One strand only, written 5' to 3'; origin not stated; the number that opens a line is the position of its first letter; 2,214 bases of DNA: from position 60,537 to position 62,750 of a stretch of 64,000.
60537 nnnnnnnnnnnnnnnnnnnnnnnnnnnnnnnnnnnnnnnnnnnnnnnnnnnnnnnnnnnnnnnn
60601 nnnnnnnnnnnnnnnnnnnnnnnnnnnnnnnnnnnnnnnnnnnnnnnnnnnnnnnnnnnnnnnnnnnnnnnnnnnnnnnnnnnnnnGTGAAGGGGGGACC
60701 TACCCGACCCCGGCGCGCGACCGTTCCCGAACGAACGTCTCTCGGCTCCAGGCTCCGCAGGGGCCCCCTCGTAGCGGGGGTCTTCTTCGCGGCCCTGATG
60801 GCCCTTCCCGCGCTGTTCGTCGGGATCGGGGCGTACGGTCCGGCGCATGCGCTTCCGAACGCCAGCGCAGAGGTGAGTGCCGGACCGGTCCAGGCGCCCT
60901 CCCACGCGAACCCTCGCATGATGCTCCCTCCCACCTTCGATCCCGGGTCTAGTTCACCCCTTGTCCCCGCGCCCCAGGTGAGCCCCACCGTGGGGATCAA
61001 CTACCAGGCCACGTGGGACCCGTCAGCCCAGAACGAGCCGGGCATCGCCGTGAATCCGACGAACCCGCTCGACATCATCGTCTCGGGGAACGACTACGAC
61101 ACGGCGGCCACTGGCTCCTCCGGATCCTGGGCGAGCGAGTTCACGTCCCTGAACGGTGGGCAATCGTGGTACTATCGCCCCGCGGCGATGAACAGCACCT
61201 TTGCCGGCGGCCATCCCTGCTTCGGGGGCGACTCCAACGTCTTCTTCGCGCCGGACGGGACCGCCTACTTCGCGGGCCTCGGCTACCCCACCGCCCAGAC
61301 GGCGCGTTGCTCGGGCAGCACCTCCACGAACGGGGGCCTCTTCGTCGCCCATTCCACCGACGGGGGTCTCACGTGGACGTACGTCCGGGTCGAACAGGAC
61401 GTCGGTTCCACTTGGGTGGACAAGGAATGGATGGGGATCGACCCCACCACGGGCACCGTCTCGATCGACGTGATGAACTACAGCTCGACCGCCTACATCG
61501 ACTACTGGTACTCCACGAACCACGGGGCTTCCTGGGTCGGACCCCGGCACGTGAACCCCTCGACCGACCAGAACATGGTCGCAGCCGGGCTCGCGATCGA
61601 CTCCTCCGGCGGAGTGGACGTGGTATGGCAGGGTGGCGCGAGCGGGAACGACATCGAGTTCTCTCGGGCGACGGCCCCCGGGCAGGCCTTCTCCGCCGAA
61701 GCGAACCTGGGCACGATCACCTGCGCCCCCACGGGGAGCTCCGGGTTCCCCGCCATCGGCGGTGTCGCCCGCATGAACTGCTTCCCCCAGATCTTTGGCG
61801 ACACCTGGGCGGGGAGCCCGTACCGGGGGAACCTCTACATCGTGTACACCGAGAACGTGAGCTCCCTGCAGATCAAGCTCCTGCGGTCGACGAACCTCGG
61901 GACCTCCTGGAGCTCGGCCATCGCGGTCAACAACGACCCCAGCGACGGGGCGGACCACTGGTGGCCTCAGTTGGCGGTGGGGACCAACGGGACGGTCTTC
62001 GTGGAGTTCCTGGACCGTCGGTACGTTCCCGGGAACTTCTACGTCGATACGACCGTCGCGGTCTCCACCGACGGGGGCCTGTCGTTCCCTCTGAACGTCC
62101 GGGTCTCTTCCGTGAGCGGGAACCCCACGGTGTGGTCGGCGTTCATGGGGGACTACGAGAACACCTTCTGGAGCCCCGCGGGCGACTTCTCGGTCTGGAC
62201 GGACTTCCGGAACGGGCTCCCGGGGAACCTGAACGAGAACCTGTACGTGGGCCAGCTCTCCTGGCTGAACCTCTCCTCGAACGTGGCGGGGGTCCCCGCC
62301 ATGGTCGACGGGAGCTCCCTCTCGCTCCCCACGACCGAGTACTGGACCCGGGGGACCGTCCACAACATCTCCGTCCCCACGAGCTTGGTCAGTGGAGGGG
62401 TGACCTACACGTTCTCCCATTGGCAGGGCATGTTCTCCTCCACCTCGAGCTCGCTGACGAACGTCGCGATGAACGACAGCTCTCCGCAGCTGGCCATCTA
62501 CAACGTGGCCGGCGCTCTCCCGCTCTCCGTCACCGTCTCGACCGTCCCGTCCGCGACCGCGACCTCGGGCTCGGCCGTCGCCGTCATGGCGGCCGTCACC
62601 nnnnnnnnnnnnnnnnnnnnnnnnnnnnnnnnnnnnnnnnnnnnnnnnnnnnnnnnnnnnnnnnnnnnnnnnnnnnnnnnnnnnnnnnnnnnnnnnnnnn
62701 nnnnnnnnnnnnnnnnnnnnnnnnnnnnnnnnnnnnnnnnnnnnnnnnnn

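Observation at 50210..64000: Locus of at least 14 kb: tandem-Lrp regulator followed by three co-oriented giant surface proteins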

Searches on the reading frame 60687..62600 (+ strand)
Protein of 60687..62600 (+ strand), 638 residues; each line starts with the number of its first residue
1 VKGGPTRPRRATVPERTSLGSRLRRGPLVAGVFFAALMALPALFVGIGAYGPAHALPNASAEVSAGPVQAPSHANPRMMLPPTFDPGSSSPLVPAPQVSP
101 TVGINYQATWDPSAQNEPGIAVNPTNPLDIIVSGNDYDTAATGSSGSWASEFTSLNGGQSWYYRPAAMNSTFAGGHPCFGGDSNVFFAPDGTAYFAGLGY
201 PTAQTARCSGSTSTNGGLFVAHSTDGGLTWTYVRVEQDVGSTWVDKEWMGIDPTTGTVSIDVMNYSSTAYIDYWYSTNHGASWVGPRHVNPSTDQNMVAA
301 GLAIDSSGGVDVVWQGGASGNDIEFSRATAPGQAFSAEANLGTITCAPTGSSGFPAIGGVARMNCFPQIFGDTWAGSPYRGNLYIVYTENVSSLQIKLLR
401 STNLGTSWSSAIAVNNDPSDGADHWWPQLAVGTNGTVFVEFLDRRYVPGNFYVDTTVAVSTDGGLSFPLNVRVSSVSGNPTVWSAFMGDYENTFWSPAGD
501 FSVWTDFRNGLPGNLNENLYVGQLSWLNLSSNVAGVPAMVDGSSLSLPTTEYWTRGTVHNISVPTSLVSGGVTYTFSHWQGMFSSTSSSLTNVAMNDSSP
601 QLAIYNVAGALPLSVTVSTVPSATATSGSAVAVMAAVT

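Call 51: search_protein_families(library=pfam, proteins=[window:60687-62600:+], max_evalue=5)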
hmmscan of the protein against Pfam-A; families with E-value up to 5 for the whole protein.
window:60687-62600:+ (638 aa): 3 families
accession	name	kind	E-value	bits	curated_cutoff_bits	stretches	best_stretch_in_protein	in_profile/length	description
PF02012.26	BNR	-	0.0021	18.2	27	2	222-231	2-11/12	BNR/Asp-box repeat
PF24316.1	Tli3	-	0.044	14.6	27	1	199-238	66-104/129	T6SS Tli3 immunity protein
PF21471.3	Reelin_subrepeat-B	-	1.7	8.9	27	1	208-238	48-77/127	Reelin subrepeat B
